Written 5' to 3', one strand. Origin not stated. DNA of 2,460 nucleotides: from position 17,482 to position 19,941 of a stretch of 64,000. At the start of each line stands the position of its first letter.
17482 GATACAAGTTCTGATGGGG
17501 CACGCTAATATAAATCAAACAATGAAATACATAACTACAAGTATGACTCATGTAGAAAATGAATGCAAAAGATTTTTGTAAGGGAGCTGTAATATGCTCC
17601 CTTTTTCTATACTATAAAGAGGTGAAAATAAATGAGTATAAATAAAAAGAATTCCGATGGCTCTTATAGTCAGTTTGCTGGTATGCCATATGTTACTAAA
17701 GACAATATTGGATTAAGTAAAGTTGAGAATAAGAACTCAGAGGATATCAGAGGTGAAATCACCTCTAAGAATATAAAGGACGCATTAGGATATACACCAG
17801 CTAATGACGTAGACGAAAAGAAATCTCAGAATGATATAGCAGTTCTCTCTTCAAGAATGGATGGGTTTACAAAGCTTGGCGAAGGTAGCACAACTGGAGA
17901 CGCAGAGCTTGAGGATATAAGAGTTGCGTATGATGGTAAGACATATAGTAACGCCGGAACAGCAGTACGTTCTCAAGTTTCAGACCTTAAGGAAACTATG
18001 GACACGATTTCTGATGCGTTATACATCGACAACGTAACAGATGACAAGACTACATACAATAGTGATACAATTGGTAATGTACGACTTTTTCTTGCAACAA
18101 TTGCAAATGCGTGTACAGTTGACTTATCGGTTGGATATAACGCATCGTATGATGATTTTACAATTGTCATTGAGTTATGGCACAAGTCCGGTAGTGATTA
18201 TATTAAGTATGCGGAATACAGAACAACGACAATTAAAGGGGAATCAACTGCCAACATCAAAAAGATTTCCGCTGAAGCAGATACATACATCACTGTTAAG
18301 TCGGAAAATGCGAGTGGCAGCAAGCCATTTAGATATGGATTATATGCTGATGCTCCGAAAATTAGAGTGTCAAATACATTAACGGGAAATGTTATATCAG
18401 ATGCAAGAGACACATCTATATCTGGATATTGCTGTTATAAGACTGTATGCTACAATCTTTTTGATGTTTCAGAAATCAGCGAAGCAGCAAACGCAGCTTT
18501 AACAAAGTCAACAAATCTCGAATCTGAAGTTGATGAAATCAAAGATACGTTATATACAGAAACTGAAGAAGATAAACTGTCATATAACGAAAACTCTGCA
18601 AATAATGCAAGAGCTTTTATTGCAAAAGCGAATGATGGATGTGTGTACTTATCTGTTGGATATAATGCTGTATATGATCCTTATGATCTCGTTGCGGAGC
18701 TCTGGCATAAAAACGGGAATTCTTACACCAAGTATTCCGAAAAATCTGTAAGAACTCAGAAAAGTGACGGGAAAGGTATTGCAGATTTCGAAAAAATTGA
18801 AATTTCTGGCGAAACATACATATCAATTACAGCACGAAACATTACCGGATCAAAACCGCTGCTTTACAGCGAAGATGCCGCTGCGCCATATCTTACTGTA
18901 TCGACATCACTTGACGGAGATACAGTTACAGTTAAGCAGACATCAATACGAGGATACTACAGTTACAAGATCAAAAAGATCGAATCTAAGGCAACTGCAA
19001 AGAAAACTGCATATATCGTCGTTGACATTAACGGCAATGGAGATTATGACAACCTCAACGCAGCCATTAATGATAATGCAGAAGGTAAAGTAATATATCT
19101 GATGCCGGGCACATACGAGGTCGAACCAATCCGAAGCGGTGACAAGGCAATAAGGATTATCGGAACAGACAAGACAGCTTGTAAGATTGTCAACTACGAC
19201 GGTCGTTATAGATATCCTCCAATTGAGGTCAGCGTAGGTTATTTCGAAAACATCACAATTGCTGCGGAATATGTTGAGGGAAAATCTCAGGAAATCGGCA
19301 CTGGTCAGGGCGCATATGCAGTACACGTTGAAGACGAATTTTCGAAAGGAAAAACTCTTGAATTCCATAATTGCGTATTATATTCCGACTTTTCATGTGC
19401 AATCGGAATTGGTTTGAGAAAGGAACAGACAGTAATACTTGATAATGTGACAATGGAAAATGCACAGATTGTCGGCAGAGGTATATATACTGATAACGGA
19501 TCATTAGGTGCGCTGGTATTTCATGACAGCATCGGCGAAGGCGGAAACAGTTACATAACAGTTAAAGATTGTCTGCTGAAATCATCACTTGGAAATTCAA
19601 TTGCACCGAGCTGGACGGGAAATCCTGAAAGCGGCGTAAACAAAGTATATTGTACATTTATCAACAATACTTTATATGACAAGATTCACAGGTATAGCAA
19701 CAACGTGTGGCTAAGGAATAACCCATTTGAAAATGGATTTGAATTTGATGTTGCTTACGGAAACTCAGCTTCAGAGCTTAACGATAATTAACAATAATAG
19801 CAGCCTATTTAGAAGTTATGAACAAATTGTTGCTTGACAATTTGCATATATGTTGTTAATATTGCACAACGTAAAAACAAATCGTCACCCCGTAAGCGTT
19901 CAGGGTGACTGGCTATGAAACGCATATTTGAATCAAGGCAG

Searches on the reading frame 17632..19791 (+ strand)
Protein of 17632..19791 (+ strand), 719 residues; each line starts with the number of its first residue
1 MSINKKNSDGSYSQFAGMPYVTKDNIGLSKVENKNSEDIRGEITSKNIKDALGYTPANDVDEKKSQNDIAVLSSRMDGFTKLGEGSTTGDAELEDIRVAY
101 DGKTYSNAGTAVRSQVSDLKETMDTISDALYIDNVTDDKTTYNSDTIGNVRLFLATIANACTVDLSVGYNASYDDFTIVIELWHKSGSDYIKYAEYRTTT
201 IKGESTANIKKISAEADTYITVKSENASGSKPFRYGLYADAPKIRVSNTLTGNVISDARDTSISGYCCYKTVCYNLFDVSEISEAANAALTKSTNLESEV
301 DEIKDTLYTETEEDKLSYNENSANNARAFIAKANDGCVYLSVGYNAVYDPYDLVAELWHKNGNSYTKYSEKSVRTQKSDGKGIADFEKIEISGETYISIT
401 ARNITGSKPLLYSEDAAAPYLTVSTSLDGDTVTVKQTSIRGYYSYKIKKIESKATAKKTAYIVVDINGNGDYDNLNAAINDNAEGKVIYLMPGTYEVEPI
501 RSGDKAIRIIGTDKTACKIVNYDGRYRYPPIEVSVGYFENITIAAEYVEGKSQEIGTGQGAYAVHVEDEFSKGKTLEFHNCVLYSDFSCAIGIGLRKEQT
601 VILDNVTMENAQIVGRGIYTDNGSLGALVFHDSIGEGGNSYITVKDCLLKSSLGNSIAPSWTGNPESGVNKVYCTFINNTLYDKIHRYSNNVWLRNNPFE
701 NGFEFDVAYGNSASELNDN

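Call 13: search_protein_families(library=pfam, proteins=[window:17632-19791:+], max_evalue=0.01)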
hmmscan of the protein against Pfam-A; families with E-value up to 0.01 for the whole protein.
window:17632-19791:+ (719 aa): 0 families

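Call 15: search_protein_families(library=phrogs, proteins=[window:17632-19791:+], max_evalue=0.001)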
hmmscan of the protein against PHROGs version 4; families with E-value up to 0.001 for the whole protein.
window:17632-19791:+ (719 aa): 1 family
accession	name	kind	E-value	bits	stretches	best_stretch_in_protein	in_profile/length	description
phrog_27126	-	connector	4.5e-14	52.6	1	459-647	475-650/728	neck protein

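Call 19: find_related_loci(query=window:17632-19791:+, collection=viral_contigs, flank=6000)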
Query window:17632-19791:+ (719 aa) in viral_contigs; peptide patterns used: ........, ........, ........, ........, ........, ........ (x = any residue, [..] = any of these).
1 stretches matched a pattern, but none encodes a relative of the query by tblastn (E <= 1e-3).

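Call 23: find_homologous_proteins(query=window:17632-19791:+)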
Query window:17632-19791:+ (719 aa): 69 proteins with E <= 0.001 among 8000 candidates.
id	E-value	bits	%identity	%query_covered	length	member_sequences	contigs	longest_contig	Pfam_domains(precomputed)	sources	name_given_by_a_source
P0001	0.0e+0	1595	100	100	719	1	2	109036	-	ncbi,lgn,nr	ncbi:MAG: hypothetical protein MJZ03_00255 [archaeon]|nr:hypothetical protein [archaeon]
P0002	3.0e-70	256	89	19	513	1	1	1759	PF13472.13,PF00657.29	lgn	-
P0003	1.4e-69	254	93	18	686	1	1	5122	-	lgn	-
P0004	8.7e-69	251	70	27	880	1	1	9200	-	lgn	-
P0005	2.1e-56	210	35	51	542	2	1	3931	-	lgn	-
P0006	8.6e-34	135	32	47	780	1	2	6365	-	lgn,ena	-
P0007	2.4e-29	121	31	27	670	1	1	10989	-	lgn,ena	-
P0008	5.4e-28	116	30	40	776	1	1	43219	-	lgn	-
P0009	5.8e-25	106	37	18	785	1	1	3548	-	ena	-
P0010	4.0e-21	93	86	8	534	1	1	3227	-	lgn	-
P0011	1.4e-20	92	84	8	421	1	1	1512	-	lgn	-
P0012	2.0e-20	91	73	9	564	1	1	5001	-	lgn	-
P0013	2.2e-18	84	29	36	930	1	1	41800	-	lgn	-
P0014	4.2e-17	80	68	7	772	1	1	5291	-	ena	-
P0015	4.9e-16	77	64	7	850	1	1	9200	PF03372.30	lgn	-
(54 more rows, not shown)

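Call 24: find_encoding_contigs(protein=P0001, flank=4000, max_places=4)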
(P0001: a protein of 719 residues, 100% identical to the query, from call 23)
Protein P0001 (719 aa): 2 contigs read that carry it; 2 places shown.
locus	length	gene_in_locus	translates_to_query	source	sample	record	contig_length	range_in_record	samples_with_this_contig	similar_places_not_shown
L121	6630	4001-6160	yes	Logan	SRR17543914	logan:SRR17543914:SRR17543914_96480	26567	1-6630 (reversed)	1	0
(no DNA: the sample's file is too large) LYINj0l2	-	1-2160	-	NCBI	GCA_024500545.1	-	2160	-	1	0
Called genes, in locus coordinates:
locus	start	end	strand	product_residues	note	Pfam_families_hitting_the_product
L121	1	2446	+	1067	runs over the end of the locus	-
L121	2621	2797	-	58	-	PF01402:RHH_1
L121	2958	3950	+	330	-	PF13495:Phage_int_SAM_4 (weak), PF00589:Phage_integrase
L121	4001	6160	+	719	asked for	-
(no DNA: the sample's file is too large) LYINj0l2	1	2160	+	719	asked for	?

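Call 25: find_encoding_contigs(protein=P0004, flank=5000, max_places=3)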
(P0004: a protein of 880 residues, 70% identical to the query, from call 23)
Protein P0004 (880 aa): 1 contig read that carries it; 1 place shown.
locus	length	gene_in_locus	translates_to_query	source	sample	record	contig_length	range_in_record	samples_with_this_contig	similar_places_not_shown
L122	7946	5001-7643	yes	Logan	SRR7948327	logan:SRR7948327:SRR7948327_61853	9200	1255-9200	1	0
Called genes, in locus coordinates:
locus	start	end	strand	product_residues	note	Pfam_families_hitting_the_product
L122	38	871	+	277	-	-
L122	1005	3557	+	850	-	PF03372:Exo_endo_phos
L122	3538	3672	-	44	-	-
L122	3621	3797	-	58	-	PF01402:RHH_1, PF07878:RHH_5 (weak)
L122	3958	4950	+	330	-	PF13495:Phage_int_SAM_4 (weak), PF00589:Phage_integrase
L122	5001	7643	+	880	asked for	-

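Call 28: find_encoding_contigs(protein=P0008, flank=5000, max_places=3)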
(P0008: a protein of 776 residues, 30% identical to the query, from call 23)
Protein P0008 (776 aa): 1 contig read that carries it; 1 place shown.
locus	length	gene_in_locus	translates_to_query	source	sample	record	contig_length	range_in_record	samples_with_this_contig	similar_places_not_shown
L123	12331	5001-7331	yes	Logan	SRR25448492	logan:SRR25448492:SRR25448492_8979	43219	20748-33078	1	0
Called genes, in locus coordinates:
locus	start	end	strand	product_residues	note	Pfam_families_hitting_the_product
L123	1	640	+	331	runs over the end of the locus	-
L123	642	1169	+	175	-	-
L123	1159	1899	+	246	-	PF27211:YomV_2nd (weak)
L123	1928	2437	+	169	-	-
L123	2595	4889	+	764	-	PF00722:Glyco_hydro_16, PF02368:Big_2, PF26182:Ig_NUP210_5th (faint), PF26918:Ig_Eae (faint), PF02368:Big_2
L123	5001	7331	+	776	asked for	-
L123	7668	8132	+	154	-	-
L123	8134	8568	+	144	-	PF27376:YomN (weak)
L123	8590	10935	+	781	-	PF10145:PhageMin_Tail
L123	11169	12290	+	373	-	PF21817:CapR (faint), PF14311:DUF4379 (faint), PF05265:DUF723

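Call 29: find_encoding_contigs(protein=P0013, flank=5000, max_places=3)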
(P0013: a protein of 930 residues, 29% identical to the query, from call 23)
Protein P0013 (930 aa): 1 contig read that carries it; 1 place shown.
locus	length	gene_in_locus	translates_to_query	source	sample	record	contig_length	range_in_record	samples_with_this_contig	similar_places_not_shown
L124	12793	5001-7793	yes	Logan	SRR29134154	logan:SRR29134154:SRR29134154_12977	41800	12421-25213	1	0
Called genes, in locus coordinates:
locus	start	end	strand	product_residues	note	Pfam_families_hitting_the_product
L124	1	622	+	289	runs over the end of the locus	-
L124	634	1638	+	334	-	PF13252:Phage_capsid_3, PF25209:Phage_capsid_4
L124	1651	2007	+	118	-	-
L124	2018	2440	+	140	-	PF05105:Phage_holin_4_1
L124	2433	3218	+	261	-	PF05257:CHAP, PF01473:Choline_bind_1 (faint), PF19127:Choline_bind_3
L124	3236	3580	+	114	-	-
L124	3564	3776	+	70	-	-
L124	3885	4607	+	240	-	-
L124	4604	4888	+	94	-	-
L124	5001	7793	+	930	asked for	-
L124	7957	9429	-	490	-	PF00239:Resolvase, PF07508:Recombinase, PF13408:Zn_ribbon_recom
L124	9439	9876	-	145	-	PF09811:Yae1_N (faint)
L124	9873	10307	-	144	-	PF01381:HTH_3, PF12844:HTH_19 (faint), PF13560:HTH_31 (weak)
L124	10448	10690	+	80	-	PF05339:DUF739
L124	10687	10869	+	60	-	-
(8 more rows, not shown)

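Call 42: find_encoding_contigs(protein=P0003, flank=6000, max_places=3)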
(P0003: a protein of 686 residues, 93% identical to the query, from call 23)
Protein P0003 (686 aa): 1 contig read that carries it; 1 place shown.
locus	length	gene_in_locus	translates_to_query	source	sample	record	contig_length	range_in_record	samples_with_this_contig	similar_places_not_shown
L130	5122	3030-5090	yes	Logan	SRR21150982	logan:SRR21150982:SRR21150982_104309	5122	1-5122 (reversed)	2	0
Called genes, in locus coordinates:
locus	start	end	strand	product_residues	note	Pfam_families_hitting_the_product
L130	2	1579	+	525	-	?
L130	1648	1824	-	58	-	PF01402:RHH_1 (weak)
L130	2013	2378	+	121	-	-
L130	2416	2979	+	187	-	PF00589:Phage_integrase, PF22823:MrpR_C_cat (weak)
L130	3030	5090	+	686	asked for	-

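Call 44: find_encoding_contigs(protein=P0012, flank=6000, max_places=3)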
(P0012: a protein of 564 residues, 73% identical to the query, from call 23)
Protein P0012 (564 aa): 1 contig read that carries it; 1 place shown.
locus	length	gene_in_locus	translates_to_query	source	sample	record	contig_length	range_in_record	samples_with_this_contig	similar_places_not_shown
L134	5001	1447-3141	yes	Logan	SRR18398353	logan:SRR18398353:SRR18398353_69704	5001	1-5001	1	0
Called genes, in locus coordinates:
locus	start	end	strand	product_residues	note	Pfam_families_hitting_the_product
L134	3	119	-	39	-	?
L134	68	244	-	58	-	PF01402:RHH_1, PF07878:RHH_5 (weak)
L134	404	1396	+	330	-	PF13495:Phage_int_SAM_4, PF00589:Phage_integrase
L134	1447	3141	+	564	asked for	-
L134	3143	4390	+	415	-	-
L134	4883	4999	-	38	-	?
